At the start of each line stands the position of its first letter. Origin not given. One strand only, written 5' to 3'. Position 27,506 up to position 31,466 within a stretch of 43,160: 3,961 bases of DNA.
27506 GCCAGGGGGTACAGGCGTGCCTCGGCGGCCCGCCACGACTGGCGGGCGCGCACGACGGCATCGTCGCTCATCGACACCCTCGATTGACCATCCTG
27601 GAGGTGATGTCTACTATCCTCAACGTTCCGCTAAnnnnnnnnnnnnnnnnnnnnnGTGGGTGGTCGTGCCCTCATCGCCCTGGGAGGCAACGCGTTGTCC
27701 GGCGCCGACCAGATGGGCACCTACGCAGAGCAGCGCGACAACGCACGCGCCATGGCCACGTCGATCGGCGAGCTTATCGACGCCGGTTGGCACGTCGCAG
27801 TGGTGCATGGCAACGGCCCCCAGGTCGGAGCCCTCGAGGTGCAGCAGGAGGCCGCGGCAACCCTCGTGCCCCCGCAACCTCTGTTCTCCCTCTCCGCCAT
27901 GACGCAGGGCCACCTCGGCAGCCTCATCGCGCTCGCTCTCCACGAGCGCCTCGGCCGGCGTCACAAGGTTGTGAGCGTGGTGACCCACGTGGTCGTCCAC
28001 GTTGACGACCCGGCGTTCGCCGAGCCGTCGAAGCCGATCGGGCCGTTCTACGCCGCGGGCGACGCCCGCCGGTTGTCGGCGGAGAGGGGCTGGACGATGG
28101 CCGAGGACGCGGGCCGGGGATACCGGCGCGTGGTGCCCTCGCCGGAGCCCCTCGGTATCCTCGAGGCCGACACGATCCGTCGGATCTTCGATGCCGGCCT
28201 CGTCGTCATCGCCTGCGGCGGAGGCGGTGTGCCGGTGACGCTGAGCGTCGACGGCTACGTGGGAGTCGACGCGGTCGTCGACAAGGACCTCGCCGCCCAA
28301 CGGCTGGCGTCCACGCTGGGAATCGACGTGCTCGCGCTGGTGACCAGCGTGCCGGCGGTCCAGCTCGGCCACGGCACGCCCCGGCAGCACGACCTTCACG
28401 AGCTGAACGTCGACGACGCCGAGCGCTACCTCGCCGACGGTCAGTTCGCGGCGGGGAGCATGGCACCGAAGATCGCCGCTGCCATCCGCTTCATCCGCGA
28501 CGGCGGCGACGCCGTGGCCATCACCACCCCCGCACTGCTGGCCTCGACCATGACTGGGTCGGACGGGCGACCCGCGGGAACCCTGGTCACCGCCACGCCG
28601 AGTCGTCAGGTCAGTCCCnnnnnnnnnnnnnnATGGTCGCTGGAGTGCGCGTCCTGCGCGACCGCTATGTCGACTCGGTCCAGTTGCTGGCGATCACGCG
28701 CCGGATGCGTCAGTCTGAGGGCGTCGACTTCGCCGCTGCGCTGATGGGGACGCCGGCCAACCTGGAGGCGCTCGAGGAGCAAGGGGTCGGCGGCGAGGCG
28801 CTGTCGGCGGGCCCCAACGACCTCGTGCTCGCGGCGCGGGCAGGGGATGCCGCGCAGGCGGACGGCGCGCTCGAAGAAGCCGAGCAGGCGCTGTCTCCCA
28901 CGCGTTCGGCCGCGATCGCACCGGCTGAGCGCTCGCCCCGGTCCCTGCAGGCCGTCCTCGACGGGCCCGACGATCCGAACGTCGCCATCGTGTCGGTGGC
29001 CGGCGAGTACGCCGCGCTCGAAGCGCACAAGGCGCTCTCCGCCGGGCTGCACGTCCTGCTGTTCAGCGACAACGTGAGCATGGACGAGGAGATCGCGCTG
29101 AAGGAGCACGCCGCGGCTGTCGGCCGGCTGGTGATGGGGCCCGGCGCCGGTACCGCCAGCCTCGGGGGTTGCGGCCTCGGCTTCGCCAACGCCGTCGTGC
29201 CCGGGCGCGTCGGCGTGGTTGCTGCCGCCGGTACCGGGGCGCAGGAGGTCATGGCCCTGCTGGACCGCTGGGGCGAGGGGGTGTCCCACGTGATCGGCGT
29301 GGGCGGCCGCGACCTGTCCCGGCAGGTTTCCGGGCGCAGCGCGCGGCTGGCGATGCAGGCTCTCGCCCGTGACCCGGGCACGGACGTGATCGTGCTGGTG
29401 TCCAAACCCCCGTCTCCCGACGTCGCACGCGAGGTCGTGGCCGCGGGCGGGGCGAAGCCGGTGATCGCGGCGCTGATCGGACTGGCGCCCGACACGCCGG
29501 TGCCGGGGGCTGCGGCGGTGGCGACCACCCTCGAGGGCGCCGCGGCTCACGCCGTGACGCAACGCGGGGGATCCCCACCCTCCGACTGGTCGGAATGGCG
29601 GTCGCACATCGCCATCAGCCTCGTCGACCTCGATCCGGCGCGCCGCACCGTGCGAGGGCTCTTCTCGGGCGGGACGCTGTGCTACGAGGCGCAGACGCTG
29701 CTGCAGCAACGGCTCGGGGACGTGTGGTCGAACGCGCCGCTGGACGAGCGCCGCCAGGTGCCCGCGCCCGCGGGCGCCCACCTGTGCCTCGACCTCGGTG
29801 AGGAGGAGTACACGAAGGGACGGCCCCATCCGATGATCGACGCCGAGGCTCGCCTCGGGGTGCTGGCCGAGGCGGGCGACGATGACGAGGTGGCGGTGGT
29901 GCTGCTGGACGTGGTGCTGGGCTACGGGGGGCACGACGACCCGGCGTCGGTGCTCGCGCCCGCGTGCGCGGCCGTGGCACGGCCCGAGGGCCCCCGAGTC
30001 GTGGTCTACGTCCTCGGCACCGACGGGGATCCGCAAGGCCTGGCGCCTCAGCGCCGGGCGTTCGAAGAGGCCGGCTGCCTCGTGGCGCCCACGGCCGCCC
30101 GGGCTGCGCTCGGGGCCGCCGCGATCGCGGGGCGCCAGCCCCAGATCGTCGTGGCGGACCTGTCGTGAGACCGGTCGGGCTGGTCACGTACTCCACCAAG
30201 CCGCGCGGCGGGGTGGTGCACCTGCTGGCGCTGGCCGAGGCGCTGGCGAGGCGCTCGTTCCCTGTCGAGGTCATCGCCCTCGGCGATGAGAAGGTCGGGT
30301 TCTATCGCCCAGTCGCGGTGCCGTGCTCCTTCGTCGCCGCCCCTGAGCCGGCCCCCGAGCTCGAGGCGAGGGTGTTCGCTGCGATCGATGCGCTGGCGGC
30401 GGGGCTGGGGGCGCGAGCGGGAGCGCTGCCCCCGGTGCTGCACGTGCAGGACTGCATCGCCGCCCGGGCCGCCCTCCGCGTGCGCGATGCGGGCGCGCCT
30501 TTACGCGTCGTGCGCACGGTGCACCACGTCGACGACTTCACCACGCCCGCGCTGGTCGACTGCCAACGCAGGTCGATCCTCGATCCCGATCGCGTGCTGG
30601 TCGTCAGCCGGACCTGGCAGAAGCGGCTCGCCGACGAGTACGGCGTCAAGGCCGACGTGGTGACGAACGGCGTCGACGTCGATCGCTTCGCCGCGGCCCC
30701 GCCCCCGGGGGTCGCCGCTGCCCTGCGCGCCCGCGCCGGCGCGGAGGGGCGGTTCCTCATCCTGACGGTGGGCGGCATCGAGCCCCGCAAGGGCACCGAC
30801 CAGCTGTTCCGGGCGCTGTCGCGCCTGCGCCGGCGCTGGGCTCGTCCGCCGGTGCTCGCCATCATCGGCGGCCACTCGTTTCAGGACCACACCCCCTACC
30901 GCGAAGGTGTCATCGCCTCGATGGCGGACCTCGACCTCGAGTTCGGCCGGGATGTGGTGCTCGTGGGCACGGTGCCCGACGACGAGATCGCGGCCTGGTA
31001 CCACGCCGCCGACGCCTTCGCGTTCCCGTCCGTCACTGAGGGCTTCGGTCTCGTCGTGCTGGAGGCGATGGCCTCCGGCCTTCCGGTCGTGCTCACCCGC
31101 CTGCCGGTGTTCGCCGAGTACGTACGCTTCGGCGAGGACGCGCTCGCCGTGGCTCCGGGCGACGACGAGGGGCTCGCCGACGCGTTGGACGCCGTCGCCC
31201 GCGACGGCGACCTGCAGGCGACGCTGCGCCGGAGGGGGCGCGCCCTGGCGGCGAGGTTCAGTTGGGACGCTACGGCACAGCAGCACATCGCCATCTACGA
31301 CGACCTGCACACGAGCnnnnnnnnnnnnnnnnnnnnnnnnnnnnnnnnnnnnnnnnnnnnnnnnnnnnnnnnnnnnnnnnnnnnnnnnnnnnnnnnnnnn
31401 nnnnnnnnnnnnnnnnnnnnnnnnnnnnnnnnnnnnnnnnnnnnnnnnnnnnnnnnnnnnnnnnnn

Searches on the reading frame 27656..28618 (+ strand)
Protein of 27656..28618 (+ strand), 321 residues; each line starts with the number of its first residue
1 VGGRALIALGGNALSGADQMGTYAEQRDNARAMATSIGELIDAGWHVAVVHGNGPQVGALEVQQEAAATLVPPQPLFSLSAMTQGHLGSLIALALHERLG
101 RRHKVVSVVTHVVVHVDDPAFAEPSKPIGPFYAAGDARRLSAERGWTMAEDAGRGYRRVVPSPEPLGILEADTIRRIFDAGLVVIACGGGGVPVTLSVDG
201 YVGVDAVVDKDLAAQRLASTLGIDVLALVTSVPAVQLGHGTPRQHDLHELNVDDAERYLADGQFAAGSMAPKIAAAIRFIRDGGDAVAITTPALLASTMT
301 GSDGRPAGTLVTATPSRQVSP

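Call 8: search_protein_families(library=pfam, proteins=[window:27656-28618:+], max_evalue=0.01)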
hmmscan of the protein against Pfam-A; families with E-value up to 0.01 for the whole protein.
window:27656-28618:+ (321 aa): 1 family
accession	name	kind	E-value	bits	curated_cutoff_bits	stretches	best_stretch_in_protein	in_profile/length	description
PF00696.33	AA_kinase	-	1.4e-21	77.8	24.9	1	4-290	2-233/234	Amino acid kinase family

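Call 21: search_protein_families(library=ncbifam, proteins=[window:27656-28618:+], max_evalue=0.001)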
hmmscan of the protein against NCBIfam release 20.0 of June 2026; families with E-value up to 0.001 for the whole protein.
window:27656-28618:+ (321 aa): 5 families
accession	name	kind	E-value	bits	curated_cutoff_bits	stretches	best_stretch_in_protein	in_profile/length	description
TIGR00746.1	arcC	equivalog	1.8e-97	326.1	358.25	1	5-311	3-307/309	carbamate kinase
NF009007.0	PRK12352.1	subfamily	4.1e-86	288.7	266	1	4-304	4-310/316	carbamate kinase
NF009008.0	PRK12354.1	subfamily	2.6e-84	283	361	1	4-304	2-295/308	carbamate kinase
NF006926.0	PRK09411.1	equivalog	3.3e-62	210.3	416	1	6-304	5-292/297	carbamate kinase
TIGR00761.1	argB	equivalog_domain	5.3e-11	42.5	151.3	1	203-289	149-231/231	acetylglutamate kinase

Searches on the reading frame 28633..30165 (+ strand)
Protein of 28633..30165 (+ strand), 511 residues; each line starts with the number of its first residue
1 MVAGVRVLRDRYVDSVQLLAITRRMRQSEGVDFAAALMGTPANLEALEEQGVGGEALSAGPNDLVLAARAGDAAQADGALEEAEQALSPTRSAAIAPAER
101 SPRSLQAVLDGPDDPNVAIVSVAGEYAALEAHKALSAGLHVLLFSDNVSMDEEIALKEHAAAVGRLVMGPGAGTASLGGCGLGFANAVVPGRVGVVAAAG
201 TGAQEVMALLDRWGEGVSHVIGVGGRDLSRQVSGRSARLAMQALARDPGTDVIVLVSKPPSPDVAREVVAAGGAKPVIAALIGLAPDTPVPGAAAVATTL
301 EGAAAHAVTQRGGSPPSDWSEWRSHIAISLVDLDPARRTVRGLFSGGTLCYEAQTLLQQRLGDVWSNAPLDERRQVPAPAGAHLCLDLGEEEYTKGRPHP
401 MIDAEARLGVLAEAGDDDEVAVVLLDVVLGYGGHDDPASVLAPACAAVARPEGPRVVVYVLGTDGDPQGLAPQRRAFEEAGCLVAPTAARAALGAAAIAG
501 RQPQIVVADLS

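Call 8: search_protein_families(library=pfam, proteins=[window:28633-30165:+], max_evalue=0.01)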
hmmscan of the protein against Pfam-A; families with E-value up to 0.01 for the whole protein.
window:28633-30165:+ (511 aa): 3 families
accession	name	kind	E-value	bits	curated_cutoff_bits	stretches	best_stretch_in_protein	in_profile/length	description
PF00549.24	Ligase_CoA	-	1.7e-29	103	24.5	1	343-496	1-126/128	CoA-ligase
PF02629.25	CoA_binding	-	0.00039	21.5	22.3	1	191-274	4-89/97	CoA binding domain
PF13607.11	Succ_CoA_lig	-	0.0047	17.1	27.4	0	190-284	1-91/138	Succinyl-CoA ligase like flavodoxin domain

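Call 21: search_protein_families(library=ncbifam, proteins=[window:28633-30165:+], max_evalue=0.001)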
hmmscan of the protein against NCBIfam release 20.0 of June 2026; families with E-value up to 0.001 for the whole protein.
window:28633-30165:+ (511 aa): 3 families
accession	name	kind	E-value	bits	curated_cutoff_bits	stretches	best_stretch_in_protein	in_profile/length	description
NF004760.0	PRK06091.1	subfamily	2.1e-121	406.1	433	1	9-501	8-495/555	acyl-CoA synthetase FdrA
NF004230.0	PRK05678.1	equivalog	5.6e-13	48.7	336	1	114-292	65-246/291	succinate--CoA ligase subunit alpha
TIGR01019.1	sucCoAalpha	subfamily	7.8e-12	45.2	353.2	1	114-297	63-250/286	succinate--CoA ligase subunit alpha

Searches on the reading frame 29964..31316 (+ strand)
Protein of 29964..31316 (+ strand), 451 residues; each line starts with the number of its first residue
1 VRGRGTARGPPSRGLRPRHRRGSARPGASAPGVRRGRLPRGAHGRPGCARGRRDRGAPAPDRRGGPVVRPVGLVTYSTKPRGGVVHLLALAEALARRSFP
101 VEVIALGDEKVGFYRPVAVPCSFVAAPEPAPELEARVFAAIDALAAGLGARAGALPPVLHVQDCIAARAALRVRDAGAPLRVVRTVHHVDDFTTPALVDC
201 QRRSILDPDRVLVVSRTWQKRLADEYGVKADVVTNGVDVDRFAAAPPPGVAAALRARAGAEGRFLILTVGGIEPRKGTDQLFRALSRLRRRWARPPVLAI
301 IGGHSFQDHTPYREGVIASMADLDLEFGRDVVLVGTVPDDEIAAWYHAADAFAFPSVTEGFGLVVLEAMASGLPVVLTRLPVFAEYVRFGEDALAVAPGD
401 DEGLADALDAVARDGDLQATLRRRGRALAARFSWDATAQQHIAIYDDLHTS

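Call 8: search_protein_families(library=pfam, proteins=[window:29964-31316:+], max_evalue=0.01)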
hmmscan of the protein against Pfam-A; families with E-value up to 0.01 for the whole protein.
window:29964-31316:+ (451 aa): 5 families
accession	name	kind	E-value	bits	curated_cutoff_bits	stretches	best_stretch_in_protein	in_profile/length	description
PF00534.26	Glycos_transf_1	-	9.2e-31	107.1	26.4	1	260-426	12-170/172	Glycosyl transferases group 1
PF13692.12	Glyco_trans_1_4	-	1.8e-29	103.3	27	1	264-413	2-141/142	Glycosyl transferases group 1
PF13439.12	Glyco_transf_4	-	1.5e-17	64.6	28.5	1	81-241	2-170/170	Glycosyltransferase Family 4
PF20706.3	GT4-conflict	-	2.2e-12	47.1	26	1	255-440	190-384/385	Family 4 Glycosyltransferase in conflict systems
PF13524.12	Glyco_trans_1_2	-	4.4e-05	23.9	25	1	330-441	28-142/144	Glycosyl transferase-like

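Call 21: search_protein_families(library=ncbifam, proteins=[window:29964-31316:+], max_evalue=0.001)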
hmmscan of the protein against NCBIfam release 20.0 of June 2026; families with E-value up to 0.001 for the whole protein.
window:29964-31316:+ (451 aa): 33 families (the best 25 are shown)
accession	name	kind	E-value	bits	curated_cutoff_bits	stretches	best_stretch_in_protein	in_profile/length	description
TIGR04047.1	MSMEG_0565_glyc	hypoth_equivalog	5.9e-108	361.3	259.85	1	71-446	2-372/373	MSMEG_0565 family glycosyltransferase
TIGR03449.1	mycothiol_MshA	equivalog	1.2e-30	106.8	462.5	1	200-448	157-403/406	D-inositol-3-phosphate glycosyltransferase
NF041876.1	EPS_EpsE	equivalog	1.2e-28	100.4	400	1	218-439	176-387/389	exopolysaccharide biosynthesis GT4 family glycosyltransferase EpsE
TIGR03088.1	stp2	hypoth_equivalog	4e-25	88.7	409.05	1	209-447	138-372/374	TIGR03088 family PEP-CTERM/XrtA system glycosyltransferase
TIGR02149.1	glgA_Coryne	subfamily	9.4e-23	80.9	302.4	1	202-447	139-389/391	glycogen synthase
NF053787.1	GlcN_PG_synth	equivalog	3.9e-19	68.7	480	1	209-448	145-359/361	N-acetylglucosaminyl phosphatidylglycerol synthase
TIGR03999.1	thiol_BshA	equivalog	3.4e-17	62.4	273.7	1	166-448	99-373/375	N-acetyl-alpha-D-glucosaminyl L-malate synthase BshA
NF038295.1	EPS_HpsP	equivalog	8.9e-17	61.1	550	1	225-448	171-387/388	hormogonium polysaccharide biosynthesis glycosyltransferase HpsP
NF053513.1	Gtran_IagA_BgsA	equivalog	3.3e-16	59.2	460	1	212-448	109-331/333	LTA glycolipid anchor biosynthesis glycosyltransferase, IagA/BgsA family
TIGR04063.1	stp3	hypoth_equivalog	1e-15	57.6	442.05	1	229-448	181-395/397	TIGR04063 family PEP-CTERM/XrtA system glycosyltransferase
NF047684.1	TeichurnBiosyTuaC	equivalog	1.5e-14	53.7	550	1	202-420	159-360/391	teichuronic acid biosynthesis protein TuaC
NF012028.0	PRK15484.1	subfamily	2e-13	50.2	618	1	187-441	126-371/380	lipopolysaccharide N-acetylglucosaminyltransferase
NF038255.1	exopoly_VpsD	equivalog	3.7e-13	49.1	300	1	208-447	157-378/381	VpsD family glycosyltransferase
NF038229.1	Glyco4_Geo_Pelo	equivalog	1e-11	44.4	400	1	254-448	151-336/338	GPMC system family 4 glycosyltransferase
NF049988.1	MGlcDAGSynMgs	equivalog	3.5e-11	43.1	400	1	253-448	202-387/398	alpha-monoglucosyldiacylglycerol synthase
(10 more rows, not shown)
